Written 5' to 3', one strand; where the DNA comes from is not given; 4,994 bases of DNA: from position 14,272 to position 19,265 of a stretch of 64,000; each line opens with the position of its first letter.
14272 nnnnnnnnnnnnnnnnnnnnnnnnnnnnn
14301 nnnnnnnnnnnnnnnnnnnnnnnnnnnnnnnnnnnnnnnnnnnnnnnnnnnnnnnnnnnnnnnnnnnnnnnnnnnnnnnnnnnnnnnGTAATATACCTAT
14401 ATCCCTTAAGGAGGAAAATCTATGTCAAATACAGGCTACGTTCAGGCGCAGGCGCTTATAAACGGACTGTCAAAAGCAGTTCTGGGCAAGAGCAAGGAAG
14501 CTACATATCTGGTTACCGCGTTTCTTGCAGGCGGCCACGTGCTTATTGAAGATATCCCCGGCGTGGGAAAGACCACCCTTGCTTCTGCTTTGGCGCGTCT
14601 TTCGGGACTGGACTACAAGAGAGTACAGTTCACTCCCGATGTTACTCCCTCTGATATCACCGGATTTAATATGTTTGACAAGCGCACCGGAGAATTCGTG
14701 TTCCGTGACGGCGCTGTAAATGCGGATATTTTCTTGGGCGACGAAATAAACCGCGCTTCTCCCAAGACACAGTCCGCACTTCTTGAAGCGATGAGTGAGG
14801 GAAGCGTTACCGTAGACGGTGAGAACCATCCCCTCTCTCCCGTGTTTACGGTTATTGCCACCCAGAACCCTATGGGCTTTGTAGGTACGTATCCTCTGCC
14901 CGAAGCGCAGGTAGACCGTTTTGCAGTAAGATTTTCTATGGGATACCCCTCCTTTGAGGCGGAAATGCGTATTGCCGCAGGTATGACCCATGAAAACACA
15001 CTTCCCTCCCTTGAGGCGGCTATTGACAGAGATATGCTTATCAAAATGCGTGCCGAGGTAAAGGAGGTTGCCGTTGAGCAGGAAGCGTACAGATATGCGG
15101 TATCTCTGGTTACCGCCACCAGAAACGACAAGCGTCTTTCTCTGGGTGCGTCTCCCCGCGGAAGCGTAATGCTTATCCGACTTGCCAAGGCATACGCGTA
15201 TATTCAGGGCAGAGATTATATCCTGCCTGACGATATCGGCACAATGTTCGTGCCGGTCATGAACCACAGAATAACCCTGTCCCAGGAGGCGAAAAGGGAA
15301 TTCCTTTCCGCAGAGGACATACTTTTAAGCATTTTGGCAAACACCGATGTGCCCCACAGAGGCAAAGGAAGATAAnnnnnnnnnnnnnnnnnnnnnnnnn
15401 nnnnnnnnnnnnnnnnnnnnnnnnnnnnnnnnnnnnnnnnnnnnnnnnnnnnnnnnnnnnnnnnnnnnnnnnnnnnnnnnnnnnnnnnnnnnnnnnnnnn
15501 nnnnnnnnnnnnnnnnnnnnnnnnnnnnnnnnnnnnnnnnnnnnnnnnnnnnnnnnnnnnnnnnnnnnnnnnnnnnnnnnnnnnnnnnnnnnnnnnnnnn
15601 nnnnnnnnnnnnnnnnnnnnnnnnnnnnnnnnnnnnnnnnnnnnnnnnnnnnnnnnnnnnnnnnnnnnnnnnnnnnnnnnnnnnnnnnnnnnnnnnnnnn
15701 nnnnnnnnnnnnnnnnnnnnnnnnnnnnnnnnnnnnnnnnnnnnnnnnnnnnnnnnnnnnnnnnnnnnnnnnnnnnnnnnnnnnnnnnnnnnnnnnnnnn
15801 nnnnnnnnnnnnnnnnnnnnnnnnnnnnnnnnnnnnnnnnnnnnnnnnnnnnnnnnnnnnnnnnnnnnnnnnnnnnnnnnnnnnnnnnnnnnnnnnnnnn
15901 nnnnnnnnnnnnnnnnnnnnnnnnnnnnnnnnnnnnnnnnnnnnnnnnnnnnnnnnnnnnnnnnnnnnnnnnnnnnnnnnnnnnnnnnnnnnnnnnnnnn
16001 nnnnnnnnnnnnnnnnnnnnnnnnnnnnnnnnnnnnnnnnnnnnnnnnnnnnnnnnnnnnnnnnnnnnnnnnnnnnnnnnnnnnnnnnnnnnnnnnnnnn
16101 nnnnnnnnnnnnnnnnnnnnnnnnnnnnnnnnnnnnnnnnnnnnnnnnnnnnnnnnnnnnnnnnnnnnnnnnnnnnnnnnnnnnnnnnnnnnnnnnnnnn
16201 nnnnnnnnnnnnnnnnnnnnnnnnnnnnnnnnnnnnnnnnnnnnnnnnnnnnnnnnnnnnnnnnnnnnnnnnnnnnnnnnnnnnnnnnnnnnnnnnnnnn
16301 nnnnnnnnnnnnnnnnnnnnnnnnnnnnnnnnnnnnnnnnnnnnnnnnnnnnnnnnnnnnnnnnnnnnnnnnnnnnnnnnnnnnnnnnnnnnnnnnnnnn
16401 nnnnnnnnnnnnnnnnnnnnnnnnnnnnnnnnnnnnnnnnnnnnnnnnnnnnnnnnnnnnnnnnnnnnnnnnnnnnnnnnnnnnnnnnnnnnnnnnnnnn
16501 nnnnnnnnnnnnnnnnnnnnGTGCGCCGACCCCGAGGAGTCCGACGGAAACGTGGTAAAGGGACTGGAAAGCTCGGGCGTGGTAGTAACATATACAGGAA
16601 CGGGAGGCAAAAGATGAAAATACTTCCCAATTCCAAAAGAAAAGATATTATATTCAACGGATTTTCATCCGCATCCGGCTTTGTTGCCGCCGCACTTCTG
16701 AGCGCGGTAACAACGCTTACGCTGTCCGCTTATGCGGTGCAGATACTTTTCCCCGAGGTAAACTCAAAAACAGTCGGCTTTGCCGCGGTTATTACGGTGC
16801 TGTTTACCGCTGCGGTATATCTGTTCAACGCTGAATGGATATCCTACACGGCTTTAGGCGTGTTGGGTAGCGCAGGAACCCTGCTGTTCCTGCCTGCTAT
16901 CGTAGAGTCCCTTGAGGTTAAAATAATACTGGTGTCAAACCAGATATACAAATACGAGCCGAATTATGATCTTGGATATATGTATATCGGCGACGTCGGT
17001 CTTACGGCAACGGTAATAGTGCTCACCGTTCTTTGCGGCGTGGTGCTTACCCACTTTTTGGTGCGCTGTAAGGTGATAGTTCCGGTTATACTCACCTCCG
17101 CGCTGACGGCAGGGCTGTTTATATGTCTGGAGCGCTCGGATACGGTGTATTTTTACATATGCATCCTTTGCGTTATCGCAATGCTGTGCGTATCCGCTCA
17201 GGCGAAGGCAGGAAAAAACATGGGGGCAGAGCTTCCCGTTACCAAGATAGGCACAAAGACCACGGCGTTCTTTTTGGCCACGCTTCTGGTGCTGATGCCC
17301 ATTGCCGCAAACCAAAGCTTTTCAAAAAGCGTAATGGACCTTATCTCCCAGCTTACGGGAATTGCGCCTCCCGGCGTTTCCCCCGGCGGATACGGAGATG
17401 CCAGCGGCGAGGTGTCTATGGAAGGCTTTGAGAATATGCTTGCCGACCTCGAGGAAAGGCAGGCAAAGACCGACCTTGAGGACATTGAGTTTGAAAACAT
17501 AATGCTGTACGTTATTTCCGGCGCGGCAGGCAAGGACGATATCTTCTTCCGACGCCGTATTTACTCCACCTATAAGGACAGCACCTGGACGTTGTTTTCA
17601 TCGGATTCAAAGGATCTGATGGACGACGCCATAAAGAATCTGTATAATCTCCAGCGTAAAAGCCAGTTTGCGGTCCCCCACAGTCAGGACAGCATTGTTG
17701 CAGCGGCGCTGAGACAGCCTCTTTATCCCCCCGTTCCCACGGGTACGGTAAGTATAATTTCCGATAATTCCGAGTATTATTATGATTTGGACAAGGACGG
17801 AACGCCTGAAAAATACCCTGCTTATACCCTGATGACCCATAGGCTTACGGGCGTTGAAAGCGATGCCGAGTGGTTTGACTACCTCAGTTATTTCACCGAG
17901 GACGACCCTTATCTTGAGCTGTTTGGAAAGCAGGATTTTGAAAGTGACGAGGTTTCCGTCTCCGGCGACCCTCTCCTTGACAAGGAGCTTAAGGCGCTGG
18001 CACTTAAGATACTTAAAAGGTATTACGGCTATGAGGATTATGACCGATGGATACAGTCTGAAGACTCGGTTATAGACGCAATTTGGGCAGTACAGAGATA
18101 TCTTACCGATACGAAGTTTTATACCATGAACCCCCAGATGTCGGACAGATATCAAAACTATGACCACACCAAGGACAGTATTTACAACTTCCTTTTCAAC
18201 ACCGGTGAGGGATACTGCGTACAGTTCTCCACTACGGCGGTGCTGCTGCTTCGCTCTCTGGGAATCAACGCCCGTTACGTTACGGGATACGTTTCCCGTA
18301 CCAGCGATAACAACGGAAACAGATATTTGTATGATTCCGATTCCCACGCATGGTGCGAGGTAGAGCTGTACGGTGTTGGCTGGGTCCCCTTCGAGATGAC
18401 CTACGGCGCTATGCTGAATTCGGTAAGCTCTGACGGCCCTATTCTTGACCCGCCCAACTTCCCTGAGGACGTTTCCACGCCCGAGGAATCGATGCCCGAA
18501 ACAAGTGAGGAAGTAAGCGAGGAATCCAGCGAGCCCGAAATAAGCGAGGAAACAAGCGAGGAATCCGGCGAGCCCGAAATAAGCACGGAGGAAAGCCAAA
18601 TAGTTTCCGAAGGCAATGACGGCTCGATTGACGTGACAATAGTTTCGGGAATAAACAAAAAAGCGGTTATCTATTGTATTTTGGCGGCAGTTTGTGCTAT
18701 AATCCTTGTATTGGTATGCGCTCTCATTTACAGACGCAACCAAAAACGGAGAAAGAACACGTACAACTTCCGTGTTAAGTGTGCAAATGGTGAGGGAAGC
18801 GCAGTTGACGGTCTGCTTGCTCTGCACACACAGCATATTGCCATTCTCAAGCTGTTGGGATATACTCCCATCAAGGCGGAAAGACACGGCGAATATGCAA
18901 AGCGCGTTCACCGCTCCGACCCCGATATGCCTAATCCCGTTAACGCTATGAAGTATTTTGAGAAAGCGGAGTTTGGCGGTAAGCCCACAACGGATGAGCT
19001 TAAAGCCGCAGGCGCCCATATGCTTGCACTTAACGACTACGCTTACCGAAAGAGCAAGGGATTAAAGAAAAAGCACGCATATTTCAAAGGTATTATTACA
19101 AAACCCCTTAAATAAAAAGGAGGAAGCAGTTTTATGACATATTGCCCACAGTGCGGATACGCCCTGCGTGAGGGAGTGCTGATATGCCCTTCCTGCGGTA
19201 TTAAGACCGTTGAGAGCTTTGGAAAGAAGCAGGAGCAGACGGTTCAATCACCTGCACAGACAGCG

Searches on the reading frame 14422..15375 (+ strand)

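Call 93: search_protein_families(library=pfam, proteins=[window:14422-15375:+], max_evalue=0.00001)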
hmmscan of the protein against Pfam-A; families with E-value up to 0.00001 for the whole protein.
window:14422-15375:+ (317 aa): 4 families
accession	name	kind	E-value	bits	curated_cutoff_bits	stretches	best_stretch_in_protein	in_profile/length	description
PF07726.17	AAA_3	-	5e-55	185.4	27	1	39-168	1-130/131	ATPase family associated with various cellular activities (AAA)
PF17863.7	AAA_lid_2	-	1.4e-22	79.6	22.7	1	232-301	2-71/74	AAA lid domain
PF07728.20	AAA_5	-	2.1e-12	47.6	22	1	46-167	8-139/139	AAA domain (dynein-related subfamily)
PF00004.35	AAA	-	6.3e-06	27.1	21.2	0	45-171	6-127/131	ATPase family associated with various cellular activities (AAA)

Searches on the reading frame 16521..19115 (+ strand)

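Call 84: search_protein_families(library=pfam, proteins=[window:16521-19115:+], max_evalue=0.00001)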
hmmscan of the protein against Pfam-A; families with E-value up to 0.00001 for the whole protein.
window:16521-19115:+ (864 aa): 1 family
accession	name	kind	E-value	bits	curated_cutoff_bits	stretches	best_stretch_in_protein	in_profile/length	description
PF01841.26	Transglut_core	-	3.7e-18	66.2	23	1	518-625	15-107/108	Transglutaminase-like superfamily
